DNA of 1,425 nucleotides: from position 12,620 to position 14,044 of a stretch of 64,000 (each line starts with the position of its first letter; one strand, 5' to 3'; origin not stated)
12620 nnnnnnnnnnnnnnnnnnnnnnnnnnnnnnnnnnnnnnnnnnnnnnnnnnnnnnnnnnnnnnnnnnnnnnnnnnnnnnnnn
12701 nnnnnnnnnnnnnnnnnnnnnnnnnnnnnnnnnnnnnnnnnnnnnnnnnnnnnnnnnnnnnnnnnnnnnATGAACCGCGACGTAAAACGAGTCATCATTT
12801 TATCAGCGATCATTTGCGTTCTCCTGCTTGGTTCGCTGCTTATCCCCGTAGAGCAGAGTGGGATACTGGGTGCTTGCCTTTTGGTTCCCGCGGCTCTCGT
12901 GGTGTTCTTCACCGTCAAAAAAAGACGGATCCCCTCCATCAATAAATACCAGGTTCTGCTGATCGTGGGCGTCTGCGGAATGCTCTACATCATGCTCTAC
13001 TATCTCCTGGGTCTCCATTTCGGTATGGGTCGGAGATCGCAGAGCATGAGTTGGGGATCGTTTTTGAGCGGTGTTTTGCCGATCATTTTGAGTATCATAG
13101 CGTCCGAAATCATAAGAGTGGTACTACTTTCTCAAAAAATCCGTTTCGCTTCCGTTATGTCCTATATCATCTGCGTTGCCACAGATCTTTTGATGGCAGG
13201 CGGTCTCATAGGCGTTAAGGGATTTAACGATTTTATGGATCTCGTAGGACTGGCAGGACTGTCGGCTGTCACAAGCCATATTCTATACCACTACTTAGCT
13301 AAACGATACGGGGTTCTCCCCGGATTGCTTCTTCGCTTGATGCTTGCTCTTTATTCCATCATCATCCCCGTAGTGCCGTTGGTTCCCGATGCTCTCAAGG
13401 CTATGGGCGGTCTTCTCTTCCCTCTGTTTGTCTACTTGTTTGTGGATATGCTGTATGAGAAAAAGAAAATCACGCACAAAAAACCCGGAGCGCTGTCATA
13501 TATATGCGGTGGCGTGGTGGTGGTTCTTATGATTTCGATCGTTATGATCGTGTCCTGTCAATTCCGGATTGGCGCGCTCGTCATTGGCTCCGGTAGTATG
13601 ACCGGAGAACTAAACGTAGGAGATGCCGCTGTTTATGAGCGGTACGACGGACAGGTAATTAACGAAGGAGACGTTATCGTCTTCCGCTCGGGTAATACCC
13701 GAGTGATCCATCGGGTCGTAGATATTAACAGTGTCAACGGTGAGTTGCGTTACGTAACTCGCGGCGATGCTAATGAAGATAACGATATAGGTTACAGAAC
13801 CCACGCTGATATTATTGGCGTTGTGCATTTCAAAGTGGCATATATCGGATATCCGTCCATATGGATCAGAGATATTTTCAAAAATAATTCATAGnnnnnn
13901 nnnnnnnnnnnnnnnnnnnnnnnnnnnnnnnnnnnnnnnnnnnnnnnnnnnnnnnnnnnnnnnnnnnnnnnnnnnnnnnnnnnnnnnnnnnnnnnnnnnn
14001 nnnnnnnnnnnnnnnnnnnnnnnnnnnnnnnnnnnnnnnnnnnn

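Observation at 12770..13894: SipW-like signal peptidase fused to an approximately 8-helix membrane domain of unknown family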

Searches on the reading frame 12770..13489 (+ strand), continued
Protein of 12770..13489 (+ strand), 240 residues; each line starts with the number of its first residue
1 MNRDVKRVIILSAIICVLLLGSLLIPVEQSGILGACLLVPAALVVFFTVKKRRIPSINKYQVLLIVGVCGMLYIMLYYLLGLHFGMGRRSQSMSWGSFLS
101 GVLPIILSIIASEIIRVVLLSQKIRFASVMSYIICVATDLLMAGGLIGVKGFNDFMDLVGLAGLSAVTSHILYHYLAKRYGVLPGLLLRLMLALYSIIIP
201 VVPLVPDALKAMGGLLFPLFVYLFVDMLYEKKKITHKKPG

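Call 69: fold_search(model_id=the predicted structure, library=viral)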
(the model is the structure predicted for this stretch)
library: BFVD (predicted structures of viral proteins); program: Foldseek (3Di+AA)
matches with E <= 10: 121; with E <= 0.001: 0
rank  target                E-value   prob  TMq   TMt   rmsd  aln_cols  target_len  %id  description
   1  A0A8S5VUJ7            2.9e-02  1.00  0.48  0.45   7.2       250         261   18  (no name in the UniProt tables at hand)
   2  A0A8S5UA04            2.4e-01  0.09  0.14  0.06  20.3       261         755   13  Uncharacterized protein [Siphoviridae sp. ctij073]
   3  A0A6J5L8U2            4.5e-01  0.13  0.15  0.14  18.6       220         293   12  Uncharacterized protein [uncultured Caudovirales phage]
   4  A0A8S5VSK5            5.7e-01  0.57  0.40  0.36   8.5       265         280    9  (no name in the UniProt tables at hand)
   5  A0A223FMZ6            8.2e-01  0.16  0.19  0.17  10.7       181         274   12  Protein OPG166 [Murmansk poxvirus]
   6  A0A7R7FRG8            1.0e+00  0.11  0.15  0.11  20.9       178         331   12  52K protein [Bovine adenovirus 7]
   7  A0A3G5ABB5            1.0e+00  0.09  0.16  0.15  19.8       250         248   12  Uncharacterized protein [Hyperionvirus sp.]
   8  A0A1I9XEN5            1.1e+00  0.15  0.25  0.21  19.6       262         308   18  (no name in the UniProt tables at hand)
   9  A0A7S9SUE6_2          1.2e+00  0.07  0.17  0.06  24.3       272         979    9  Uncharacterized protein [Virus NIOZ-UU157]
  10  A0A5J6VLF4            1.3e+00  0.15  0.29  0.26  12.2       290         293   14  EamA-like transporter family protein [Megaviridae environmental sample]
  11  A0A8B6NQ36            1.4e+00  0.08  0.19  0.18  19.6       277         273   11  G-protein coupled receptor 12 [Elephant endotheliotropic herpesvirus 1A]
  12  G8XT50                1.7e+00  0.05  0.14  0.14  17.4       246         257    9  Membrane protein S24 [Saimiriine betaherpesvirus 4]
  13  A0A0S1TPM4            1.8e+00  0.08  0.19  0.13  22.0       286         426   12  Protein E2A [Elephant endotheliotropic herpesvirus 4]
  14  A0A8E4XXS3            1.8e+00  0.10  0.19  0.24  17.4       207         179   10  (no name in the UniProt tables at hand)
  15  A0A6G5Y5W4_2          1.8e+00  0.06  0.17  0.08  19.8       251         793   13  (no name in the UniProt tables at hand)
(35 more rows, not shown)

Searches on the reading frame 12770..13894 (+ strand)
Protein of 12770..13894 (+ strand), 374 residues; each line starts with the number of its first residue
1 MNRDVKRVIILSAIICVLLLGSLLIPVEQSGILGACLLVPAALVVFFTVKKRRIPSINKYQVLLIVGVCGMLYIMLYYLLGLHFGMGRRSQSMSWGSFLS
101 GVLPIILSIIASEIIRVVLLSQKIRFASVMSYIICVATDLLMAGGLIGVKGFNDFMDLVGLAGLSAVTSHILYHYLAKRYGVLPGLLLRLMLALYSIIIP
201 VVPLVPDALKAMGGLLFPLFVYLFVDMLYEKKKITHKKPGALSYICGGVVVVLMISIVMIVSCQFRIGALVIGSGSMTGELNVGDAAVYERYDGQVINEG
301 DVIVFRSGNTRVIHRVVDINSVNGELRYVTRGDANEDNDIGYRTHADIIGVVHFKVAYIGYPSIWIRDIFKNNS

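Call 3: search_protein_families(library=pfam, proteins=[window:12770-13894:+], max_evalue=0.1)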
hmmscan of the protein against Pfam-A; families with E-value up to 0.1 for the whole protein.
window:12770-13894:+ (374 aa): 4 families
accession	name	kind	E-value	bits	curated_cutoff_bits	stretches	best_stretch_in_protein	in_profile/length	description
PF10502.14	Peptidase_S26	-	6.1e-06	26.7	22.9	1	250-317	6-78/168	Signal peptidase, peptidase S26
PF10990.13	DUF2809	-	0.018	16.1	29.3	1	211-276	9-74/86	Protein of unknown function (DUF2809)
PF00717.28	Peptidase_S24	-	0.089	12.9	23.3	0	264-352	32-115/116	Peptidase S24-like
PF04494.20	TFIID_NTD2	-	0.097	13.4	22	0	214-235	31-52/133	WD40 associated region in TFIID subunit, NTD2 domain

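Call 4: search_protein_families(library=ncbifam, proteins=[window:12770-13894:+], max_evalue=0.1)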
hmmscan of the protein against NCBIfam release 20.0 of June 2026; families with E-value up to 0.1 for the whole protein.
window:12770-13894:+ (374 aa): 3 families
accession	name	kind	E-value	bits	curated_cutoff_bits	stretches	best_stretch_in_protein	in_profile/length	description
TIGR02228.1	sigpep_I_arch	equivalog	7.8e-24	84.3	51.85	1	242-363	6-130/158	signal peptidase I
NF046067.1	SigPepSipWBacil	equivalog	1.3e-11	44.4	190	1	271-361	42-135/189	signal peptidase I SipW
TIGR02227.1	sigpep_I_bact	equivalog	7.9e-07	29.1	47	1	252-318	7-76/162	signal peptidase I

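Call 82: search_dna_similar(query=window:12770-13894:+, collection=plasmids, mode=protein, max_evalue=0.00001, max_rows=15)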
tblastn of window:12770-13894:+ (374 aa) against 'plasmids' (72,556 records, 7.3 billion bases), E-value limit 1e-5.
Records with a match: 11; places in all: 11; records where one place covers at least 80% of the query: 0.
Best place of each record, by identity: <60% 11.
By first word of the organism name: Natronorubrum 3; Natrarchaeobaculum 2; Euzebya 1; Halomontanus 1; Acetoanaerobium 1; Haladaptatus 1; Halobellus 1; Haloferax 1.
By predicted mobility (MOB-suite, as given by PLSDB): non-mobilizable 11.
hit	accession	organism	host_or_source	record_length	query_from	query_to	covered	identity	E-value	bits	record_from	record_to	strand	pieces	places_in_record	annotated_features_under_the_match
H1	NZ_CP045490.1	Natronorubrum aibiense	single cell,Xinjiang Aibi Salt Lake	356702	269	361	25%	37.9%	3e-8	63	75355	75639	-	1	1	signal peptidase I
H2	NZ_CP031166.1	Euzebya pacifica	-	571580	270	360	24%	37.9%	1e-6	58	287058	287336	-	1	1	signal peptidase I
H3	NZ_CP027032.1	Natrarchaeobaculum sulfurireducens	Shar-Burdiin hypersaline soda lake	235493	269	361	25%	36.8%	2e-9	67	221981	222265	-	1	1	signal peptidase I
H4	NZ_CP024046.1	Natrarchaeobaculum sulfurireducens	Kulunda Steppe hypersaline lake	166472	269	361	25%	36.8%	3e-9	67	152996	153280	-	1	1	signal peptidase I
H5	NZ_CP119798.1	Halomontanus rarus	cell culture,sediment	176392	269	361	25%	35.8%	8e-7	59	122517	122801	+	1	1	signal peptidase I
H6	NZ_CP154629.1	Acetoanaerobium noterae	cell culture,Sludge of a digestion ...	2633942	271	367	26%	34.0%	4e-9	66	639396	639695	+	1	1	none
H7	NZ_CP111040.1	Haladaptatus caseinilyticus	cell culture,sediment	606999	271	361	24%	36.0%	2e-7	61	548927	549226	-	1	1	signal peptidase I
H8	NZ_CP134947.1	Halobellus sp. DFY28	cell culture,sediment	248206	269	361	25%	33.0%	2e-6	58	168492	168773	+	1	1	signal peptidase I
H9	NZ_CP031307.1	Natronorubrum bangense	Cell culture,The Bange salt-alkaline ...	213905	271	361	24%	33.7%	6e-6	56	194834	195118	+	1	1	signal peptidase I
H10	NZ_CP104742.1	Haloferax lucentense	-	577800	274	360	23%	34.7%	9e-6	56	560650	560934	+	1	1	signal peptidase I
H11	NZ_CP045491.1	Natronorubrum aibiense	single cell,Xinjiang Aibi Salt Lake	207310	271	361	24%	32.6%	6e-6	56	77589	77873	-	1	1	signal peptidase I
